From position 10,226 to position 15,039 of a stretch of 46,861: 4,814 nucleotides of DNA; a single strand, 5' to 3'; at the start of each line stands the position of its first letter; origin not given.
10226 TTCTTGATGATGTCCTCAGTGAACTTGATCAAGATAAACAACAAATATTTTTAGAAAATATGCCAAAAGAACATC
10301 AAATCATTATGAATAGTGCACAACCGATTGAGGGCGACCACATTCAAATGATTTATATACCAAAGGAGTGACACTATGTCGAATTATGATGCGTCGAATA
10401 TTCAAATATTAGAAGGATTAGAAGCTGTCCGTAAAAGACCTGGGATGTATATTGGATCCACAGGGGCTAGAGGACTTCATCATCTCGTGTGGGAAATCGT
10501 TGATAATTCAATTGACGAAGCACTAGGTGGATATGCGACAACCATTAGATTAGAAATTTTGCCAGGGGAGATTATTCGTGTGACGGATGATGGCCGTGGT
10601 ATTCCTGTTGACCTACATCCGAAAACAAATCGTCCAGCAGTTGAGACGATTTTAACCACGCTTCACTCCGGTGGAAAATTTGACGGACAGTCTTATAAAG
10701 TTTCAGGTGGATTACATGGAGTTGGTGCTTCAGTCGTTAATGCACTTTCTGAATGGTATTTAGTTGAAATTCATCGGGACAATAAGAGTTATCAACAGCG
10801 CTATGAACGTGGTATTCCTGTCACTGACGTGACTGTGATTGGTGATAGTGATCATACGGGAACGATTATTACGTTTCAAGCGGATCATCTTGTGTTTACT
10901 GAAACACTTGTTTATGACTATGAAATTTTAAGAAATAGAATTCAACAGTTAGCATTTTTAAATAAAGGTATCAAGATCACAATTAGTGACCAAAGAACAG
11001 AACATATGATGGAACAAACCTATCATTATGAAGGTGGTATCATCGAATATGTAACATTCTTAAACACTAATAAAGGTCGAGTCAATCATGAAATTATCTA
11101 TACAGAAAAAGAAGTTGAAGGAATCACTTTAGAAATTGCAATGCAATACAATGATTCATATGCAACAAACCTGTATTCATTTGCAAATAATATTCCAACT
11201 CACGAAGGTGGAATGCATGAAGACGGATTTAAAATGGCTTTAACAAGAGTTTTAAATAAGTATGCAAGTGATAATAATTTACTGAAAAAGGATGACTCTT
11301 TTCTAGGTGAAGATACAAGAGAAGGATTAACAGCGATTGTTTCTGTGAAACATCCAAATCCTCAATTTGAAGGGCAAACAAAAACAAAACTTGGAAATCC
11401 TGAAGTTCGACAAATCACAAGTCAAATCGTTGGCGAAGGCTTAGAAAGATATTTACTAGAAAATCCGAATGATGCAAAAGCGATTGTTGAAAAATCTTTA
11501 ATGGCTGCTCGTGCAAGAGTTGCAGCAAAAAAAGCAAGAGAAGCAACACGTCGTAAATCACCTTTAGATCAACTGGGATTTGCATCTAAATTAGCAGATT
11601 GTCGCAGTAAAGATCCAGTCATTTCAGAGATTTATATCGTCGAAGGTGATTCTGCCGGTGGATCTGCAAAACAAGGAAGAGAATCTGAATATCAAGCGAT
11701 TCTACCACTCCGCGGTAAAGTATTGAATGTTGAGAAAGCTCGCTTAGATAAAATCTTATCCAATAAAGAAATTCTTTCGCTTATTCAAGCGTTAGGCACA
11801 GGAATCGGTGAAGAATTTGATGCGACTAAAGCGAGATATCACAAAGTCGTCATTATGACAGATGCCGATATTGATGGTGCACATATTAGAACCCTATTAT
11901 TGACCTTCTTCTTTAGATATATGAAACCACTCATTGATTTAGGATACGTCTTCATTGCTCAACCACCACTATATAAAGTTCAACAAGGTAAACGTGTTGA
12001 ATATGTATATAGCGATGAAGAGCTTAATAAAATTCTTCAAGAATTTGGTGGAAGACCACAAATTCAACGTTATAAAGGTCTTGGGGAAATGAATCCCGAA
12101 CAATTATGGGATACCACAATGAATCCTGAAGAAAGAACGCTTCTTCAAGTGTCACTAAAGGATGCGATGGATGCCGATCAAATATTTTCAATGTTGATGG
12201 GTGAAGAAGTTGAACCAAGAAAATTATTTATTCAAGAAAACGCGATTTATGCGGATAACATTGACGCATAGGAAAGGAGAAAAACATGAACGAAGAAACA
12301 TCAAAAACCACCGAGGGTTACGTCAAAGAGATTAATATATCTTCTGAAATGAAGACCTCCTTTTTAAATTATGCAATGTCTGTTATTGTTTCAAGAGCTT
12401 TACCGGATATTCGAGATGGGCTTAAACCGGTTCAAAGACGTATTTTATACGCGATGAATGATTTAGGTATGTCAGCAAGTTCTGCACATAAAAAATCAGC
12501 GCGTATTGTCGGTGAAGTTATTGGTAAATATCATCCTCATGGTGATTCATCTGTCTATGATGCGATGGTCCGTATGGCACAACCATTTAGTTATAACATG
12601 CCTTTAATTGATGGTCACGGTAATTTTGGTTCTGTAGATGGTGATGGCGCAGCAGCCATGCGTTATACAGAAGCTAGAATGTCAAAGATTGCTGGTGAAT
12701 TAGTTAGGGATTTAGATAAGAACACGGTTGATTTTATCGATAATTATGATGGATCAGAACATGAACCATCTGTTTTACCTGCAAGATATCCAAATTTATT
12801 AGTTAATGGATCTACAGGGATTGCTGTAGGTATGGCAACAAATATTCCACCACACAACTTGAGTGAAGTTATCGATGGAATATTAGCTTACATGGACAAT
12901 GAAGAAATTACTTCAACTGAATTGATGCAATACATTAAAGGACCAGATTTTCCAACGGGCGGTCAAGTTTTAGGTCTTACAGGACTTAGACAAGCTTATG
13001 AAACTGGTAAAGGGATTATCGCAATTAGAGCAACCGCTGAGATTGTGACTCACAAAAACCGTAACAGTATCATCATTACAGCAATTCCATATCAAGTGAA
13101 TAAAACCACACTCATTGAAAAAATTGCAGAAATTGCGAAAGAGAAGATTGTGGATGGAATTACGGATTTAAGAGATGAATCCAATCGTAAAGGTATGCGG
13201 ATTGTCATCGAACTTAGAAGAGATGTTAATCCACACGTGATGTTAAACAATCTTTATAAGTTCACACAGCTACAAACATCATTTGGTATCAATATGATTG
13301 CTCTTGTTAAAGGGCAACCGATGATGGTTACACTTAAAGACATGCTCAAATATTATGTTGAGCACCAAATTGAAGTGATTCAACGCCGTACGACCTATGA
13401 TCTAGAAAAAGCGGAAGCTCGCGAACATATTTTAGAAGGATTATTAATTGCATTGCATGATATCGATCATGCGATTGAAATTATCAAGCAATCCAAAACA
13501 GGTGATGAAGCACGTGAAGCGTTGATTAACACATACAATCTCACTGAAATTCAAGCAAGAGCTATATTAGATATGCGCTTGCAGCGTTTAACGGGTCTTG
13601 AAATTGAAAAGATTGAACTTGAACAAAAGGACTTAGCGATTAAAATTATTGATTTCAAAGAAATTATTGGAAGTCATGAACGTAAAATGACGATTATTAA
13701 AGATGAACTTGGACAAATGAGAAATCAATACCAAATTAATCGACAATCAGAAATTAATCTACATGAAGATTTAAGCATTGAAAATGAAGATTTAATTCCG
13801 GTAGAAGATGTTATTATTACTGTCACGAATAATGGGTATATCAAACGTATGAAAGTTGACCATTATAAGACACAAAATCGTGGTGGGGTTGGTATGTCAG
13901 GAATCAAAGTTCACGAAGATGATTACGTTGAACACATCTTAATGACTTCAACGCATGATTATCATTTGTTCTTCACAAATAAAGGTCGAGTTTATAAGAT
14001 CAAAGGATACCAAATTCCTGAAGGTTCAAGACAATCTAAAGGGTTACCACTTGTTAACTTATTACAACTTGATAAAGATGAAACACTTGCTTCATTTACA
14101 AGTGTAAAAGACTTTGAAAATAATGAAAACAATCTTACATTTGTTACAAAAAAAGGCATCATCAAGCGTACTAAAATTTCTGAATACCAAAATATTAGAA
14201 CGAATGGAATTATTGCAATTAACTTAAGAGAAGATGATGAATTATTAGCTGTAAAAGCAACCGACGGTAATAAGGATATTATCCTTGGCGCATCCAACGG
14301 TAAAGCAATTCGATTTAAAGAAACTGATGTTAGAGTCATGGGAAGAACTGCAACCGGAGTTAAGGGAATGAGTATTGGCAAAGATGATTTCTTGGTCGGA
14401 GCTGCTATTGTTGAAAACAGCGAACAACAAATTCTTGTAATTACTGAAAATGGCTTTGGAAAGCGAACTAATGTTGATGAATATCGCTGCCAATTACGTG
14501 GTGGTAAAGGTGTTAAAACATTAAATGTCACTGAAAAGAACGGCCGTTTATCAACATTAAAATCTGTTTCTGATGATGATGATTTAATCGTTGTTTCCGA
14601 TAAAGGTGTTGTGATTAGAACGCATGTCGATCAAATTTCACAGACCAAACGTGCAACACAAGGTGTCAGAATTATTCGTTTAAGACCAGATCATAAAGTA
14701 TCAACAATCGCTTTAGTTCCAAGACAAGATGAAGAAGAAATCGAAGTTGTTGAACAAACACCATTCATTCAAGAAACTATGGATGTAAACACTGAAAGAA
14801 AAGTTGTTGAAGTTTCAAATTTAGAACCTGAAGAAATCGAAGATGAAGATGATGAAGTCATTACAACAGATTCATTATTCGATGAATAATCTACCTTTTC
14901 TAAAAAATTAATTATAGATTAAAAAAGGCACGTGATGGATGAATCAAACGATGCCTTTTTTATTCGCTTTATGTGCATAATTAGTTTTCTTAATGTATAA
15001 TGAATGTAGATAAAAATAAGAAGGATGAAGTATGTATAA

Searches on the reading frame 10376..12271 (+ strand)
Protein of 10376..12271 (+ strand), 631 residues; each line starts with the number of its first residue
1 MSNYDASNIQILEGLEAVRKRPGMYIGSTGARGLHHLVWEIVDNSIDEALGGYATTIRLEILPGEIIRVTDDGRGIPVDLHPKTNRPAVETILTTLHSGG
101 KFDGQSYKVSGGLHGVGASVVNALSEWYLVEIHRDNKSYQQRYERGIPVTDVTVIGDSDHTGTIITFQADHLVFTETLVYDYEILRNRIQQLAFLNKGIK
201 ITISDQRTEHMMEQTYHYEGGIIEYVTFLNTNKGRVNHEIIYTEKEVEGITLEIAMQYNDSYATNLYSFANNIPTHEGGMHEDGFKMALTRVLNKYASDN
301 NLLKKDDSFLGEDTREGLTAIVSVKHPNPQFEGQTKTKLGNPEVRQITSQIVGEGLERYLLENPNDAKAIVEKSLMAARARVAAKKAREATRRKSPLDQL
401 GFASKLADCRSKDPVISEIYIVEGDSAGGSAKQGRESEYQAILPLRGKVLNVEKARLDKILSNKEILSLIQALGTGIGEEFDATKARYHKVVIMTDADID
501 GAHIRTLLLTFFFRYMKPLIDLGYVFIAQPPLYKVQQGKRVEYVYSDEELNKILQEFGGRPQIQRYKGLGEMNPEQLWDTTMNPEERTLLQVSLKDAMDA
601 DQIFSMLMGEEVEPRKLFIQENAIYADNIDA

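Call 54: search_protein_families(library=pfam, proteins=[window:10376-12271:+], max_evalue=0.00001)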
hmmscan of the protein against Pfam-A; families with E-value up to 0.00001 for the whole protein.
window:10376-12271:+ (631 aa): 4 families
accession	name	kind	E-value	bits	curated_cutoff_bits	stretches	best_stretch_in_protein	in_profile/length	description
PF00204.31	DNA_gyraseB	-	6.3e-62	208.5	27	1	221-389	1-172/173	DNA gyrase B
PF00986.26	DNA_gyraseB_C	-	2.4e-31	108.1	29.8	1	561-620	4-63/63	DNA gyrase B subunit, carboxyl terminus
PF01751.28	Toprim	-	1.7e-18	67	23.1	1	418-527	1-93/96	Toprim domain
PF02518.31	HATPase_c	-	2.3e-15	57.4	26.4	1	32-140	4-94/111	Histidine kinase-, DNA gyrase B-, and HSP90-like ATPase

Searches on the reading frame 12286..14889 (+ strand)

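Call 54: search_protein_families(library=pfam, proteins=[window:12286-14889:+], max_evalue=0.00001)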
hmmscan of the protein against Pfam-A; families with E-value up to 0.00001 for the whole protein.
window:12286-14889:+ (867 aa): 2 families
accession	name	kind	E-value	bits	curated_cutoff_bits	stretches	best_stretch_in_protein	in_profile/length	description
PF00521.26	DNA_topoisoIV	-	1.7e-166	554.8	31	1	37-475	1-431/432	DNA gyrase/topoisomerase IV, subunit A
PF03989.18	DNA_gyraseA_C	-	1.5e-77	255.2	27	6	765-811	1-47/48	DNA gyrase C-terminal domain, beta-propeller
